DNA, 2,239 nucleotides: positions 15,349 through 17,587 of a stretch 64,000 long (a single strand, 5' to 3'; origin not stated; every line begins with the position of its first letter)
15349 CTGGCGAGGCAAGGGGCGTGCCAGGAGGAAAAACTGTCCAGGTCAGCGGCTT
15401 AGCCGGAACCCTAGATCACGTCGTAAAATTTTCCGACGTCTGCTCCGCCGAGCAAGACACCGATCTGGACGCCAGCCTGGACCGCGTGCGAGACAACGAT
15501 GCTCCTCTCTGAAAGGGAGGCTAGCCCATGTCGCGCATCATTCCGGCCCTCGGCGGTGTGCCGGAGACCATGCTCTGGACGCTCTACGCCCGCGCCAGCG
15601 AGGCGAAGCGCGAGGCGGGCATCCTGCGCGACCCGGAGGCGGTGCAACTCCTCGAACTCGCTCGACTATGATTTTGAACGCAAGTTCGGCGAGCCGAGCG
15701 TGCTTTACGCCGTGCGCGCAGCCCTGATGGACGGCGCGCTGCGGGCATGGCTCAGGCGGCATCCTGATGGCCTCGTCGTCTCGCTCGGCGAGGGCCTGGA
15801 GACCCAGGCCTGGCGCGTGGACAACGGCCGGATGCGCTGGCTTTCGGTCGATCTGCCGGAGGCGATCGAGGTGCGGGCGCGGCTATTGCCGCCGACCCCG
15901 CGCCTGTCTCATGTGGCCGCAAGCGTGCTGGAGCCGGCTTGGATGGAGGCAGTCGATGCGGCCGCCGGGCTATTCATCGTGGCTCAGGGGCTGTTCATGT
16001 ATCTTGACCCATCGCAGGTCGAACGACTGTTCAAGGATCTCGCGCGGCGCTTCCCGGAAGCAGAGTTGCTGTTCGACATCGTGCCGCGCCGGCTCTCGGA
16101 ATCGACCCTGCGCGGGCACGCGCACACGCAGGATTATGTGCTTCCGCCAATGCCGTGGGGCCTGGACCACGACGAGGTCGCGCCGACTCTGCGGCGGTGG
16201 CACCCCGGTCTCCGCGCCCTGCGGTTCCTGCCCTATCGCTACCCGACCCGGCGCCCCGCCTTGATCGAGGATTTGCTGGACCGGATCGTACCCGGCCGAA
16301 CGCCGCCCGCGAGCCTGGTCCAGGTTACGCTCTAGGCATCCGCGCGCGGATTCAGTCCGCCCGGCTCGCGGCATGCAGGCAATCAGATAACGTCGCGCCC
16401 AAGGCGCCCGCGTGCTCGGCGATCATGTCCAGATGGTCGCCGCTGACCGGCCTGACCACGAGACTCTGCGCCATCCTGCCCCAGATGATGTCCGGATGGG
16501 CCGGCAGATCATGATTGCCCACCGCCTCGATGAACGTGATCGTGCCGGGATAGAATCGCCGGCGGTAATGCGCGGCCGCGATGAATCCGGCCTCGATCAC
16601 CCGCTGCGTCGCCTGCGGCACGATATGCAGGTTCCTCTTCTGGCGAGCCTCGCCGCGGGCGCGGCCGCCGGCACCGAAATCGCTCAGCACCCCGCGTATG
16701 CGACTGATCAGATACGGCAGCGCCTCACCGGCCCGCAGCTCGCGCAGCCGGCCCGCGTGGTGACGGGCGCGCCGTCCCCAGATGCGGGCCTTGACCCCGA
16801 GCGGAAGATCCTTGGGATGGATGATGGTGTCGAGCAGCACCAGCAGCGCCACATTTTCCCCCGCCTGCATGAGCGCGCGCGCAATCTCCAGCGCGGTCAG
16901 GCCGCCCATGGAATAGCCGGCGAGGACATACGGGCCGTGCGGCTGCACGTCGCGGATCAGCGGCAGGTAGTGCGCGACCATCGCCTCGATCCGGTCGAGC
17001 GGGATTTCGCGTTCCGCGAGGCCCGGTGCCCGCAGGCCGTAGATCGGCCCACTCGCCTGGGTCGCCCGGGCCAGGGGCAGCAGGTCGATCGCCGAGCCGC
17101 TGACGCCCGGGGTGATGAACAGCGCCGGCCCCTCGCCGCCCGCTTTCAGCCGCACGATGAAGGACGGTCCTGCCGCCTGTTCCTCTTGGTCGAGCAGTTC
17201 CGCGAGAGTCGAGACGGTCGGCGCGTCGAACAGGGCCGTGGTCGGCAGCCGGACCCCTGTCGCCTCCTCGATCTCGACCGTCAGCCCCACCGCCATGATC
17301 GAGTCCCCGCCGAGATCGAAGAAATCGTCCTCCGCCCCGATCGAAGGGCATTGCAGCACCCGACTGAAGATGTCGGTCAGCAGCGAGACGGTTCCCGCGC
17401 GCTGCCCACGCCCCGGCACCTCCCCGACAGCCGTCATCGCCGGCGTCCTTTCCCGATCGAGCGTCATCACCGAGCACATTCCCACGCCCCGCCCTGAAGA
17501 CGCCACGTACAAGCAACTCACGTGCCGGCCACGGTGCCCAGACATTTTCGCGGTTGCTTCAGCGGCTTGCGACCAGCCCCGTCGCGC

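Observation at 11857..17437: Orphan six-gene locus: stand-alone adenylating enzyme, carrier-protein/thioesterase didomain, DUF3050 (MgoB-like) protein, TcmP-type methyltransferase, SnoaL-like protein and 2OG oxygenase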

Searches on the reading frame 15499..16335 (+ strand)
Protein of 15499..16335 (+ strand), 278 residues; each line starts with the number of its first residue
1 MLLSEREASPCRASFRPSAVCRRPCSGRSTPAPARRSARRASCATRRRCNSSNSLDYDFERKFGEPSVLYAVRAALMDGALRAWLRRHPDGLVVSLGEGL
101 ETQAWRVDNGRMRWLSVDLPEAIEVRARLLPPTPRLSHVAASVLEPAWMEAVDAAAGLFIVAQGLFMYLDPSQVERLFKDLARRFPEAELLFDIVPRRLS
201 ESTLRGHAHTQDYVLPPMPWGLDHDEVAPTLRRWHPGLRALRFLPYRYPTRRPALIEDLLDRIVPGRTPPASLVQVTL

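Call 3: search_protein_families(library=pfam, proteins=[window:15499-16335:+], max_evalue=0.01)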
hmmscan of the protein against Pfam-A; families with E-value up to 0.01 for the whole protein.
window:15499-16335:+ (278 aa): 1 family
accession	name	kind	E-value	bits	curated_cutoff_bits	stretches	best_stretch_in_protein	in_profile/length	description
PF04072.20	LCM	-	4.2e-09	37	22.3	1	59-181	54-186/187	Leucine carboxyl methyltransferase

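Call 4: search_protein_families(library=ncbifam, proteins=[window:15499-16335:+], max_evalue=0.01)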
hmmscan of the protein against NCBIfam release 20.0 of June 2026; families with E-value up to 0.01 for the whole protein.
window:15499-16335:+ (278 aa): 1 family
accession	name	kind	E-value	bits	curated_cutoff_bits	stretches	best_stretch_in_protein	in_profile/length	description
TIGR00027.1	mthyl_TIGR00027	subfamily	1.7e-10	40.8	93.55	1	58-233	49-239/259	SAM-dependent methyltransferase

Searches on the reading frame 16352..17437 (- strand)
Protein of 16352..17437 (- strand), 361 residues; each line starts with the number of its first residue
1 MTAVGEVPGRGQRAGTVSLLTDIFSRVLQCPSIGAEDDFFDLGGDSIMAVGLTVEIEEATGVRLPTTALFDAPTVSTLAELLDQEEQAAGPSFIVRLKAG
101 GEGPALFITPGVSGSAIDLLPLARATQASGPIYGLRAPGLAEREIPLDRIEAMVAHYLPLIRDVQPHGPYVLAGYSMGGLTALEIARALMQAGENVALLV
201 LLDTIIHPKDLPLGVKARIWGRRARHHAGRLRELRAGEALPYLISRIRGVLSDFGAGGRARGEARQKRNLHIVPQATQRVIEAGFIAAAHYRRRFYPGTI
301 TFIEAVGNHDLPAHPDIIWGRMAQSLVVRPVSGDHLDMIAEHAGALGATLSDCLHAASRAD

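Call 3: search_protein_families(library=pfam, proteins=[window:16352-17437:-], max_evalue=0.01)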
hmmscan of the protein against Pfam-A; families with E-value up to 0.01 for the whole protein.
window:16352-17437:- (361 aa): 5 families
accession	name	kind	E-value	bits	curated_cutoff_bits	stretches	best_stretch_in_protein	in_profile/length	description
PF00975.26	Thioesterase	-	3.3e-23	83.5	26.4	1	105-204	2-102/226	Thioesterase domain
PF00550.31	PP-binding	-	6.8e-18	65.1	20.8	1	19-82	2-67/67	Phosphopantetheine attachment site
PF12697.13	Abhydrolase_6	-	2.2e-05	25.6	26.3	1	121-336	19-205/217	Alpha/beta hydrolase family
PF12146.15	Hydrolase_4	-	0.004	16.9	27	1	159-210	67-115/239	Serine aminopeptidase, S33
PF00561.26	Abhydrolase_1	-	0.0063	16.6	25.8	1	135-209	35-105/245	alpha/beta hydrolase fold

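Call 4: search_protein_families(library=ncbifam, proteins=[window:16352-17437:-], max_evalue=0.01)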
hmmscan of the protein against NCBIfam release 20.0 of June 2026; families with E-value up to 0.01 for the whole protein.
window:16352-17437:- (361 aa): 9 families
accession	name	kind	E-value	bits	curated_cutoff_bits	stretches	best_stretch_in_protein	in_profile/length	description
NF007605.2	PRK10252.1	equivalog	1.1e-27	96.1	2400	1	6-205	965-1167/1292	enterobactin non-ribosomal peptide synthetase EntF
NF040607.1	mycolic_Pks13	equivalog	1.4e-20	72.5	2100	2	97-209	1415-1521/1680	polyketide synthase Pks13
NF045894.1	PKS_plus_SDR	equivalog_domain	3.4e-10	38.2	1740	1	27-85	1451-1512/1515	type I polyketide synthase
TIGR03443.1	alpha_am_amid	equivalog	7.2e-09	33.6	1030.1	1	20-88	853-923/1390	L-aminoadipate-semialdehyde dehydrogenase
NF004282.0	PRK05691.1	subfamily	1.2e-08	31.4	4090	1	21-87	1644-1710/4334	non-ribosomal peptide synthase/polyketide synthase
NF047350.1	aureusi_NRPS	equivalog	2.3e-08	31.4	2500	1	18-87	911-980/2373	aureusimine non-ribosomal peptide synthetase AusA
NF038078.1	NRPS_MxcG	equivalog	3.9e-07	27.7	2300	1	22-89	981-1048/1442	myxochelin non-ribosomal peptide synthetase MxcG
NF041803.1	NRPS_SolG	exception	0.00021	19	2200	1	20-80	1094-1153/1163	solanimycin non-ribosomal peptide synthetase SolG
NF004716.0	PRK06060.1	equivalog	0.00041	18.6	1228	1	35-86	568-619/705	p-hydroxybenzoic acid--AMP ligase FadD22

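Call 32: search_solved_structures(query=window:16352-17437:-, max_evalue=0.00001)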
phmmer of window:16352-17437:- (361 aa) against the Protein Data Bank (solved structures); distinct sequences matched with E-value up to 0.00001: 62 (the best 60 are shown).
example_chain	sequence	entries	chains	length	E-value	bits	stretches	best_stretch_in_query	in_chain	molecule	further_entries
4zxh_A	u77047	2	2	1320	8.9e-27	97.7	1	22-211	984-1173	ABBFA_003403 | Tyrocidine synthetase 3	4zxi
2roq_A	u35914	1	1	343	1.6e-25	93.5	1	6-204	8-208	Enterobactin synthetase component F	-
3tej_A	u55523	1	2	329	3.3e-25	92.6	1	6-204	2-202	Enterobactin synthase component F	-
5ja1_A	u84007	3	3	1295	6.7e-25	91.5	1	6-204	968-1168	Enterobactin synthase component F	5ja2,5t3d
8cuy_A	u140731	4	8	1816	4.1e-14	56.1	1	68-355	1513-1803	Polyketide synthase PKS13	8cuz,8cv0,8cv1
7uk4_A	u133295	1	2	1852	4.3e-14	56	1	68-355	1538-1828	Polyketide synthase PKS13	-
2vsq_A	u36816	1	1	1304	8.2e-14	55.1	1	18-204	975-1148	SURFACTIN SYNTHETASE SUBUNIT 3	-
7crn_A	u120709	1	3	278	2.7e-13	53.4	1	95-205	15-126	Non-ribosomal peptide synthetase 4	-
7dxo_A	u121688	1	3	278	7.3e-13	51.9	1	95-205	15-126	Non-ribosomal peptide synthetase 4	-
7r0x_A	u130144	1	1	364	7.6e-13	51.9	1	113-211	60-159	Polyketide synthase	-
5v3w_A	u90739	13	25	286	3.5e-11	46.4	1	95-342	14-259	Polyketide synthase Pks13 (Termination polyketide synthase) | Polyketide synthase Pks13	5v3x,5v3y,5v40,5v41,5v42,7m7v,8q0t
8tqv_A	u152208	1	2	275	3.6e-11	46.4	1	95-342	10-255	Polyketide synthase Pks13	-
7vjt_A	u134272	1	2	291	3.7e-11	46.3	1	95-342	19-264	Polyketide synthase Pks13 (Termination polyketide synthase)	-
5v3z_A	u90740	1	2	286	3.8e-11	46.3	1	95-342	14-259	Polyketide synthase Pks13 (Termination polyketide synthase)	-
9f48_A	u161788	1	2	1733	4.3e-11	46.1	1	95-342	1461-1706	Polyketide synthase Pks13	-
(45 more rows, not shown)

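Call 48: find_homologous_proteins(query=window:16352-17437:-, max_evalue=1e-20)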
Query window:16352-17437:- (361 aa): 146 proteins with E <= 1e-20 among 8000 candidates; the best 120 are listed.
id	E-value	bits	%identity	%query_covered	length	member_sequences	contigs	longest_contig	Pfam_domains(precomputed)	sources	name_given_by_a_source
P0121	1.6e-232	789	100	100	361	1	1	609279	PF00550.32,PF00975.27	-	-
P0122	7.7e-139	481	65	95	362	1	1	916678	PF00550.32,PF00975.27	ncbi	-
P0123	1.0e-116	408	58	96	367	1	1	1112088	PF00550.32,PF12697.14,PF00975.27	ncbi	-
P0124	5.5e-103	363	55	95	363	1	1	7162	PF00550.32,PF00975.27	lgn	-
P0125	2.8e-99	351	77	57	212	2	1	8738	PF00975.27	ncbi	-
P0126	9.9e-95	336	50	96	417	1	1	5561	PF00550.32,PF00975.27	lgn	-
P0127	6.2e-90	320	49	96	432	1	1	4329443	PF00550.32,PF12697.14,PF00975.27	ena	-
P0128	5.4e-82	294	44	96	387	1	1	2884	PF00550.32,PF12697.14,PF00975.27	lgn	-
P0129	3.9e-80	288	45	94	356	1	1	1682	PF00550.32,PF12697.14,PF00975.27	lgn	-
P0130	3.9e-78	282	44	94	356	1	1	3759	PF00550.32,PF12697.14,PF00975.27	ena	-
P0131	4.5e-77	278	43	95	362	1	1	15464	PF00550.32,PF12697.14,PF00975.27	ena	-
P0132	7.4e-77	277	44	95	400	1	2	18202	PF00550.32,PF00975.27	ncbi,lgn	ncbi:MAG: thioesterase domain-containing protein [Acetobacteraceae bacterium]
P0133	1.2e-74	270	44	95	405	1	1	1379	PF00550.32,PF00975.27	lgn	-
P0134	2.6e-72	262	41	97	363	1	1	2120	PF00550.32,PF12697.14,PF00975.27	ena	-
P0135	2.6e-70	256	37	99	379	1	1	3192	PF00550.32,PF12697.14,PF00975.27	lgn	-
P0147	3.4e-62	229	41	93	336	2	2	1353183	PF00550.32,PF00975.27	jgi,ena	jgi:thioesterase domain-containing protein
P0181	1.6e-58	217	37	95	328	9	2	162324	PF00550.32,PF12697.14,PF00561.27,PF00975.27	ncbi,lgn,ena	ncbi:MAG: alpha/beta fold hydrolase [Terriglobales bacterium]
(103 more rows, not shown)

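Call 49: find_encoding_contigs(protein=P0147, flank=8000, max_places=2)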
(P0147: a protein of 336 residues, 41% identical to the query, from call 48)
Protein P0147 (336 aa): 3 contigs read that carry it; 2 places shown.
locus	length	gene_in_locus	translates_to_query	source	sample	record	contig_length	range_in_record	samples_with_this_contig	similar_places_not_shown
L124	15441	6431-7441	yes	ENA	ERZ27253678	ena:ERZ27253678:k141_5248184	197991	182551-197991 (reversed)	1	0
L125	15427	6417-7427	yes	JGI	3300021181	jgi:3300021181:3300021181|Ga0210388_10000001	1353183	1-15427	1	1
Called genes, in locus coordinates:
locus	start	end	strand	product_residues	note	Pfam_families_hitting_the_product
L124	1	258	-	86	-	PF03721:UDPG_MGDP_dh_N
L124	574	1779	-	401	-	-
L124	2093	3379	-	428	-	PF01408:GFO_IDH_MocA (faint), PF03435:Sacchrp_dh_NADP (weak), PF03447:NAD_binding_3, PF00742:Homoserine_dh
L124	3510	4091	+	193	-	PF08534:Redoxin, PF00578:AhpC-TSA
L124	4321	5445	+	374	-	PF00550:PP-binding, PF00975:Thioesterase, PF12697:Abhydrolase_6 (faint)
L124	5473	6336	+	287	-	PF01063:Aminotran_4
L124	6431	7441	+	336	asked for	PF00550:PP-binding, PF00975:Thioesterase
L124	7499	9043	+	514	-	PF02776:TPP_enzyme_N, PF02775:TPP_enzyme_C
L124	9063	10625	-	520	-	PF00501:AMP-binding, PF13193:AMP-binding_C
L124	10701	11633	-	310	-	-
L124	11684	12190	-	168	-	PF05899:Cupin_3, PF07883:Cupin_2 (weak)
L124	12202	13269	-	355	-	PF04204:HTS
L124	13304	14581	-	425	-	PF01053:Cys_Met_Meta_PP, PF00155:Aminotran_1_2, PF01041:DegT_DnrJ_EryC1, PF00266:Aminotran_5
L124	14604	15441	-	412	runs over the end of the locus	PF01494:FAD_binding_3 (faint), PF07992:Pyr_redox_2, PF13454:NAD_binding_9 (faint), PF13738:Pyr_redox_3, PF13434:Lys_Orn_oxgnase, PF00070:Pyr_redox (weak)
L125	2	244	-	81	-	?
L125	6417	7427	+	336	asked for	PF00550:PP-binding, PF00975:Thioesterase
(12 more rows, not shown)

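Call 50: find_encoding_contigs(protein=P0181, flank=8000, max_places=2)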
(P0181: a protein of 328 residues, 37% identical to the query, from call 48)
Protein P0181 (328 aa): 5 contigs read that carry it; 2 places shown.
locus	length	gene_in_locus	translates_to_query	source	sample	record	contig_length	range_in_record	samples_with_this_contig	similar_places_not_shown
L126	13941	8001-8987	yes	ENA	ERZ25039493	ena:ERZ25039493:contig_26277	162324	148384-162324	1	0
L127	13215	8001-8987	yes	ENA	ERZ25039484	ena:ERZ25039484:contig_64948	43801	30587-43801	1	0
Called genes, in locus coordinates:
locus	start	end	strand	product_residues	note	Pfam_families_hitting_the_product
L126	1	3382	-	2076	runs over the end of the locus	PF00501:AMP-binding, PF00550:PP-binding, PF00109:ketoacyl-synt, PF02801:Ketoacyl-synt_C, PF16197:KAsynt_C_assoc, PF22336:RhiE-like_linker, PF22621:CurL-like_PKS_C, PF00698:Acyl_transf_1, +3 more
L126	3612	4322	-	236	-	PF22624:AASDHPPT_N, PF01648:ACPS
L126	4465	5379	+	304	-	PF00535:Glycos_transf_2, PF10111:Glyco_tranf_2_2, PF13641:Glyco_tranf_2_3, PF13632:Glyco_trans_2_3 (weak)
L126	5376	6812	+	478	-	PF00171:Aldedh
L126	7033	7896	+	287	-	PF01063:Aminotran_4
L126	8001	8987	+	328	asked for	PF00550:PP-binding, PF00561:Abhydrolase_1, PF00975:Thioesterase, PF12697:Abhydrolase_6 (weak)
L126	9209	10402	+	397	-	-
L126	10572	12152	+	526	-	PF02776:TPP_enzyme_N, PF02775:TPP_enzyme_C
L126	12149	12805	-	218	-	PF00501:AMP-binding, PF13193:AMP-binding_C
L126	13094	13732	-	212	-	PF00501:AMP-binding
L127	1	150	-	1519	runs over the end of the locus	PF22336:RhiE-like_linker, PF22621:CurL-like_PKS_C, PF00698:Acyl_transf_1, PF00561:Abhydrolase_1 (faint), PF00550:PP-binding, PF00668:Condensation, PF00550:PP-binding, PF00975:Thioesterase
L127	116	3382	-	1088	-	PF00501:AMP-binding, PF13193:AMP-binding_C (weak), PF00550:PP-binding, PF00109:ketoacyl-synt, PF02801:Ketoacyl-synt_C, PF16197:KAsynt_C_assoc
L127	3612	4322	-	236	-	PF22624:AASDHPPT_N, PF01648:ACPS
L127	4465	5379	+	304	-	PF00535:Glycos_transf_2, PF10111:Glyco_tranf_2_2, PF13641:Glyco_tranf_2_3, PF13632:Glyco_trans_2_3 (weak)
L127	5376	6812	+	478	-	PF00171:Aldedh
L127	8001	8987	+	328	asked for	PF00550:PP-binding, PF00561:Abhydrolase_1, PF00975:Thioesterase, PF12697:Abhydrolase_6 (weak)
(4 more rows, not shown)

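Call 53: search_protein_families(library=pfam, proteins=[L124:10701-11633:-, L124:11684-12190:-, L124:574-1779:-, L126:9209-10402:+, L124:7499-9043:+, L124:5473-6336:+], max_evalue=1)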
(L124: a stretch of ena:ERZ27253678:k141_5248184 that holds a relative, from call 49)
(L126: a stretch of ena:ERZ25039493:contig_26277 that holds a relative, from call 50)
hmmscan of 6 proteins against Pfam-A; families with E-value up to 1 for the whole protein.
L124:10701-11633:- (310 aa): 0 families

L124:11684-12190:- (168 aa): 5 families
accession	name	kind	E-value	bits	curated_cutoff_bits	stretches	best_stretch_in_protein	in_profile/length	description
PF05899.18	Cupin_3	-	2.1e-19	69.4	23.5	1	65-135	3-73/74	EutQ-like cupin domain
PF07883.17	Cupin_2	-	1.1e-05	25.5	27.2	1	82-123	14-53/70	Cupin domain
PF06249.18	EutQ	-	0.0089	16.2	21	1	79-143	87-150/152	Ethanolamine utilisation protein EutQ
PF00190.28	Cupin_1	-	0.054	13.5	22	1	82-122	49-95/151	Cupin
PF12852.13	Cupin_6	-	0.075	13.2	26.7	1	89-125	36-73/183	Cupin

L124:574-1779:- (401 aa): 1 family
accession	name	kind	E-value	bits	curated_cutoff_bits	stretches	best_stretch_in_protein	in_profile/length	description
PF07494.17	Reg_prop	-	0.023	15.3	20.4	0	315-329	6-20/24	Two component regulator propeller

L126:9209-10402:+ (397 aa): 0 families

L124:7499-9043:+ (514 aa): 2 families
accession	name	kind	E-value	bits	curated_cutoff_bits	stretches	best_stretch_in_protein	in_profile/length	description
PF02776.23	TPP_enzyme_N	-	1.5e-25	89.7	26.8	1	1-106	1-106/119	Thiamine pyrophosphate enzyme, N-terminal TPP binding domain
PF02775.26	TPP_enzyme_C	-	6.8e-25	88.1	21.9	1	374-512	16-151/151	Thiamine pyrophosphate enzyme, C-terminal TPP binding domain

L124:5473-6336:+ (287 aa): 1 family
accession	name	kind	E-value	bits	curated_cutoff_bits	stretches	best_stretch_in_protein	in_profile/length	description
PF01063.24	Aminotran_4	-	2.7e-42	145.6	28.5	1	39-263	2-223/223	Amino-transferase class IV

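Call 70: search_protein_families(library=ncbifam, proteins=[L124:7499-9043:+, L124:5473-6336:+, L124:11684-12190:-], max_evalue=1e-10)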
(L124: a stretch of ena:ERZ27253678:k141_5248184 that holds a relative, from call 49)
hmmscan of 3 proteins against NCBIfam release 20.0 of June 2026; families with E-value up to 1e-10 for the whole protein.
L124:7499-9043:+ (514 aa): 43 families (the best 25 are shown)
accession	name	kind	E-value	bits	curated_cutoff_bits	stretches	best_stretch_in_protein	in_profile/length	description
NF005760.0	PRK07586.1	equivalog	1e-216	720.9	363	1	1-512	1-512/514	acetolactate synthase large subunit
NF009122.0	PRK12474.1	subfamily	1e-180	602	835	1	1-511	5-515/518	hypothetical protein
NF005485.1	PRK07092.1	equivalog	5.2e-55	187.2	493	1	15-513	15-517/523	benzoylformate decarboxylase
NF006122.0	PRK08266.1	subfamily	5.9e-35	120.7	571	2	345-513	361-523/543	hypothetical protein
NF006016.1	PRK08155.1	equivalog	3.5e-31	108.3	870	2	339-512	362-530/554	acetolactate synthase large subunit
NF006052.0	PRK08199.1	subfamily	1.3e-29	103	539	2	373-512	403-535/559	thiamine pyrophosphate protein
NF006187.0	PRK08322.1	equivalog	7.1e-29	100.6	509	2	1-208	2-207/548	acetolactate synthase large subunit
NF006524.0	PRK08978.1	equivalog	8.3e-29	100.3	738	2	1-217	1-216/548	acetolactate synthase 2 catalytic subunit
TIGR00118.1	acolac_lg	equivalog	3e-28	98.6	538.35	2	1-166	1-165/557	biosynthetic-type acetolactate synthase large subunit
NF005712.0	PRK07524.1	subfamily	8.1e-28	97.2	500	1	344-512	366-527/536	5-guanidino-2-oxopentanoate decarboxylase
NF006203.0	PRK08327.1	equivalog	4.3e-27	94.9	456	2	2-225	10-250/571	thiamine pyrophosphate-requiring protein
NF006378.0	PRK08617.1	equivalog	1.6e-25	89.5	510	1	384-514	416-538/556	acetolactate synthase AlsS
NF004919.0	PRK06276.1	equivalog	7.3e-25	87.3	866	2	376-512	405-536/582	acetolactate synthase large subunit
NF005470.0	PRK07064.1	equivalog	7.4e-25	88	495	1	382-513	404-528/552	thiamine pyrophosphate-binding protein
NF005651.0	PRK07418.1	subfamily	3.3e-24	85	942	1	375-512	424-557/617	acetolactate synthase large subunit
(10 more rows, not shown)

L124:5473-6336:+ (287 aa): 16 families
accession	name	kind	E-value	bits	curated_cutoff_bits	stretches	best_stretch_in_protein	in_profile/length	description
NF009896.0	PRK13356.1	equivalog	2e-142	473.4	262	1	8-287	6-285/287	branched-chain amino acid aminotransferase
NF005726.0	PRK07544.1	equivalog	6.9e-44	150.1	396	1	18-276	22-279/295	branched-chain amino acid aminotransferase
NF005146.0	PRK06606.1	equivalog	6.2e-43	146.9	279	1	18-271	18-275/307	branched-chain amino acid transaminase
TIGR01122.1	ilvE_I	equivalog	1.5e-38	132.7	245.55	1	18-271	9-267/298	branched-chain-amino-acid transaminase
NF006185.0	PRK08320.1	subfamily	4.3e-30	104.9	363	1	38-281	31-276/292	branched-chain amino acid aminotransferase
NF005209.0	PRK06680.1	subfamily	1.1e-19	70.4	320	1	39-285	32-281/286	D-amino-acid transaminase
NF004761.0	PRK06092.1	equivalog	3e-18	66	260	1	171-276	155-260/268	aminodeoxychorismate lyase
NF005800.0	PRK07650.1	equivalog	3.5e-18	65.9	308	1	39-268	30-257/290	aminodeoxychorismate lyase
TIGR03461.1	pabC_Proteo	equivalog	4e-18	65.6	176.85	1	170-275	152-257/262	aminodeoxychorismate lyase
NF005888.0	PRK07849.1-3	equivalog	8.4e-18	64.3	273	1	39-270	42-276/298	aminodeoxychorismate lyase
NF009126.0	PRK12479.1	equivalog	9.3e-17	61.1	518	1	29-271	23-267/299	branched-chain-amino-acid transaminase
NF009897.0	PRK13357.1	equivalog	3.6e-15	55.6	307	1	56-264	92-315/358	branched-chain amino acid aminotransferase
TIGR01121.1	D_amino_aminoT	equivalog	3.8e-15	55.8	277.45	1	184-284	171-271/276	D-amino-acid transaminase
TIGR01123.1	ilvE_II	equivalog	1.3e-11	44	250.05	1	58-263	51-270/313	branched-chain-amino-acid transaminase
NF005886.0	PRK07849.1-1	equivalog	2e-11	43.7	253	0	46-268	48-272/291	aminodeoxychorismate lyase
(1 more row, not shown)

L124:11684-12190:- (168 aa): 0 families
